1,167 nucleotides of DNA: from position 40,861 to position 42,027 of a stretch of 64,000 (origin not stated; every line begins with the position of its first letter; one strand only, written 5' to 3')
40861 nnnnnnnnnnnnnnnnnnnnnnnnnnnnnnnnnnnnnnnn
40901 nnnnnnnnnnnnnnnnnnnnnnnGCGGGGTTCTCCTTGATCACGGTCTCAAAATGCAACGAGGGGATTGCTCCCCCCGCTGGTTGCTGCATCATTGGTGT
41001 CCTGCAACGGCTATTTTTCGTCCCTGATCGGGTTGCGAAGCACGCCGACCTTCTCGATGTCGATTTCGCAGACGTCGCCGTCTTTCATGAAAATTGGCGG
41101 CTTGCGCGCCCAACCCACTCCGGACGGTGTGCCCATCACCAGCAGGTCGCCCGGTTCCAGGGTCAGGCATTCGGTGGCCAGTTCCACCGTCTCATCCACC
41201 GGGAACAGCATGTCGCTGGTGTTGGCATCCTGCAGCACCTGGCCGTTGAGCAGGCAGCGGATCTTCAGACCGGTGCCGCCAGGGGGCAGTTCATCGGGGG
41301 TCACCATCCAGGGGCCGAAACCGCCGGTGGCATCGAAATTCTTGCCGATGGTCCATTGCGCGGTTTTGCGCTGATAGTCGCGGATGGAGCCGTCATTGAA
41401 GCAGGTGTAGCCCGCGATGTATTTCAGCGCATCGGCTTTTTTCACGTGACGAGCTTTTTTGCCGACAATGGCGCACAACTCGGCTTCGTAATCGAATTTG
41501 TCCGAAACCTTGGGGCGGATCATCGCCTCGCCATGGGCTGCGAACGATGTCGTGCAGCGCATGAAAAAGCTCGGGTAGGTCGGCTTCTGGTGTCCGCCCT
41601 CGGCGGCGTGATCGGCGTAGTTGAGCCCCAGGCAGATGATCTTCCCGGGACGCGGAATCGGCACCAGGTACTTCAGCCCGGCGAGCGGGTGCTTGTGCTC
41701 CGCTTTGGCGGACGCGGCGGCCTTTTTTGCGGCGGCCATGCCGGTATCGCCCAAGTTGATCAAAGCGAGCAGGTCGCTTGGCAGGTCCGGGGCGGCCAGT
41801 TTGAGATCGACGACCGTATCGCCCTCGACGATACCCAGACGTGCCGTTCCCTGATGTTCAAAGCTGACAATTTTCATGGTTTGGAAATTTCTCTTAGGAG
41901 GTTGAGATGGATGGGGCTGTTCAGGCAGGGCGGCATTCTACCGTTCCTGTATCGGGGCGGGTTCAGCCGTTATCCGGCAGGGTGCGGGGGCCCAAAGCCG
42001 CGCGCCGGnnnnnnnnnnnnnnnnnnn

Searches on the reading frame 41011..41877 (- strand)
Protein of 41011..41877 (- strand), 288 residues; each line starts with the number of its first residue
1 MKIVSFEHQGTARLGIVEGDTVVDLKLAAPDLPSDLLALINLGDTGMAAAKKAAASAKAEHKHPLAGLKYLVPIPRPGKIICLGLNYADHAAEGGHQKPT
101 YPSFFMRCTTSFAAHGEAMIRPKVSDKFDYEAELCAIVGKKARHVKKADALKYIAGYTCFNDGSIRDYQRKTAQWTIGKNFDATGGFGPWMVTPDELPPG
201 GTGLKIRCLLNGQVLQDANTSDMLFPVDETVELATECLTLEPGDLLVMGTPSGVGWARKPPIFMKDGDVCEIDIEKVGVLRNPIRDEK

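Call 45: search_protein_families(library=pfam, proteins=[window:41011-41877:-], max_evalue=0.001)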
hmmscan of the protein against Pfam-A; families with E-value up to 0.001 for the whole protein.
window:41011-41877:- (288 aa): 2 families
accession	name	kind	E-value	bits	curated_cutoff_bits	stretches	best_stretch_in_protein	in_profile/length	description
PF01557.24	FAA_hydrolase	-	4.8e-65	219.7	23.9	1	79-284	1-213/214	Fumarylacetoacetate (FAA) hydrolase C-terminal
PF10370.14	Rv2993c-like_N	-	0.00016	22.9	21.3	1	1-25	1-25/50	Rv2993c-like, N-terminal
